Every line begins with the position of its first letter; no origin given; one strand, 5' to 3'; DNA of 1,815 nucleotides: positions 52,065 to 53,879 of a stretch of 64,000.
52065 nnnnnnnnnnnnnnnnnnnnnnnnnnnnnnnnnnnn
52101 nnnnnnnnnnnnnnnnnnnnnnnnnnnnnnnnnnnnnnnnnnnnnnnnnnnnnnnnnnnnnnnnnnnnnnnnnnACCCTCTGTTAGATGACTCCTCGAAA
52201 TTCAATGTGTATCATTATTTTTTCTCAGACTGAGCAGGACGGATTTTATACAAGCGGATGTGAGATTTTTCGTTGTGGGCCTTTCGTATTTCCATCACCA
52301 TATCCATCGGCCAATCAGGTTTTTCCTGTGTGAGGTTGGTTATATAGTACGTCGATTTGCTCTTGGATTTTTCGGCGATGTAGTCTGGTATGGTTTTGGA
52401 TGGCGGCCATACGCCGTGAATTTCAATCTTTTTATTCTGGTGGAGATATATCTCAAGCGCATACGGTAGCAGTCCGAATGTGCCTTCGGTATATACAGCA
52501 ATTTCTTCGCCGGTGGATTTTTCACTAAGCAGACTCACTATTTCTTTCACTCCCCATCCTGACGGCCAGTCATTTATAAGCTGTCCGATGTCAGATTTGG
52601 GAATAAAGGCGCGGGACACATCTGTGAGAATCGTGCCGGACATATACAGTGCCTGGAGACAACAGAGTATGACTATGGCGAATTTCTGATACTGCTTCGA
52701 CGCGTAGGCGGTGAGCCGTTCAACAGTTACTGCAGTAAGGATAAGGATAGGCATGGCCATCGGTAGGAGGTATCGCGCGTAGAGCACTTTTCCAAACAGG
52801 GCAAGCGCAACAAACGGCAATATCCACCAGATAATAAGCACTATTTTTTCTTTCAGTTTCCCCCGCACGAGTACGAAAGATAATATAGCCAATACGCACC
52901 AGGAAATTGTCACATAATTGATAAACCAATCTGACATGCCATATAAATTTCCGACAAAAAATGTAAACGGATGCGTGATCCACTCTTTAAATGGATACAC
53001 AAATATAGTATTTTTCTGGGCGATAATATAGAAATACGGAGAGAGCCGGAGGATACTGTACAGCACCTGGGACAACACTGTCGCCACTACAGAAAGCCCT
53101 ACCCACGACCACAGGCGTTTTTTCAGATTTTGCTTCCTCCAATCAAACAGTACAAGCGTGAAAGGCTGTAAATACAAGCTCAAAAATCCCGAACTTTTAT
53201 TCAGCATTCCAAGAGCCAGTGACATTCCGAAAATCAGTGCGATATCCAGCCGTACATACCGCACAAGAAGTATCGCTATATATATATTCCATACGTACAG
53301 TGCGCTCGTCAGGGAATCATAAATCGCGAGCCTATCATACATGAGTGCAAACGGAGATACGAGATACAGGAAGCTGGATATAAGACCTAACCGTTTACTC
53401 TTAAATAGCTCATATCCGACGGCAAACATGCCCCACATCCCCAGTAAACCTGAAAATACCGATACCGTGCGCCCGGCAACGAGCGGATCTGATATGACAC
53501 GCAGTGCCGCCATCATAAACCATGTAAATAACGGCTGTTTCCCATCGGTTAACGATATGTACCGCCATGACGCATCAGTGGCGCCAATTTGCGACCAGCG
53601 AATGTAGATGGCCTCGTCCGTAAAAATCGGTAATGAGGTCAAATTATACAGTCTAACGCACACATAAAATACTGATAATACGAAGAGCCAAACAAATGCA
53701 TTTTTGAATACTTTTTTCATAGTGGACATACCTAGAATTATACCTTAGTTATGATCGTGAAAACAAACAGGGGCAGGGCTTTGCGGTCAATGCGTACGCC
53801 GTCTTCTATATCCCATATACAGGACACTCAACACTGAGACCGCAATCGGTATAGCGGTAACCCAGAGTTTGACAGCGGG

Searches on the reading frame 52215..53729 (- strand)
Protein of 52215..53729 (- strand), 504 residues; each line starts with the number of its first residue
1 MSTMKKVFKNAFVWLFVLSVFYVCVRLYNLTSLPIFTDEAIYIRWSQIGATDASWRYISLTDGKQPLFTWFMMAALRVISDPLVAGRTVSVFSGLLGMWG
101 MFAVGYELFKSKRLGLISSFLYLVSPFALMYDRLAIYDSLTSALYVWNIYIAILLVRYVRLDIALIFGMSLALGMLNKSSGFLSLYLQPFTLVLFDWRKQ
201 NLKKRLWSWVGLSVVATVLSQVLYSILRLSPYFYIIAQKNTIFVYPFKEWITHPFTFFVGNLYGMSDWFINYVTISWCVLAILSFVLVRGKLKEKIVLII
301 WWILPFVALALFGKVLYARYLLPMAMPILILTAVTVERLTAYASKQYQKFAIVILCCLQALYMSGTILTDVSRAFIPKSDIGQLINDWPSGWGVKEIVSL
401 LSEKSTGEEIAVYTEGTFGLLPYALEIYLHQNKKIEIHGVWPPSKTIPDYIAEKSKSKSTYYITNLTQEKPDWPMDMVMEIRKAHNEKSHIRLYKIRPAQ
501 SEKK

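Call 3: search_protein_families(library=pfam, proteins=[window:52215-53729:-], max_evalue=0.01)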
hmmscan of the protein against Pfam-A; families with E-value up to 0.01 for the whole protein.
window:52215-53729:- (504 aa): 1 family
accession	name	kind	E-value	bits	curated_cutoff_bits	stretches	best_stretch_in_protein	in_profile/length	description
PF13231.12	PMT_2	-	1.3e-09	38.9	26.1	1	66-223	4-158/160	Dolichyl-phosphate-mannose-protein mannosyltransferase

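Call 16: search_protein_families(library=ncbifam, proteins=[window:52215-53729:-], max_evalue=0.01)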
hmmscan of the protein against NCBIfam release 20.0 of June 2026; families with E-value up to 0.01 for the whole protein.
window:52215-53729:- (504 aa): 0 families
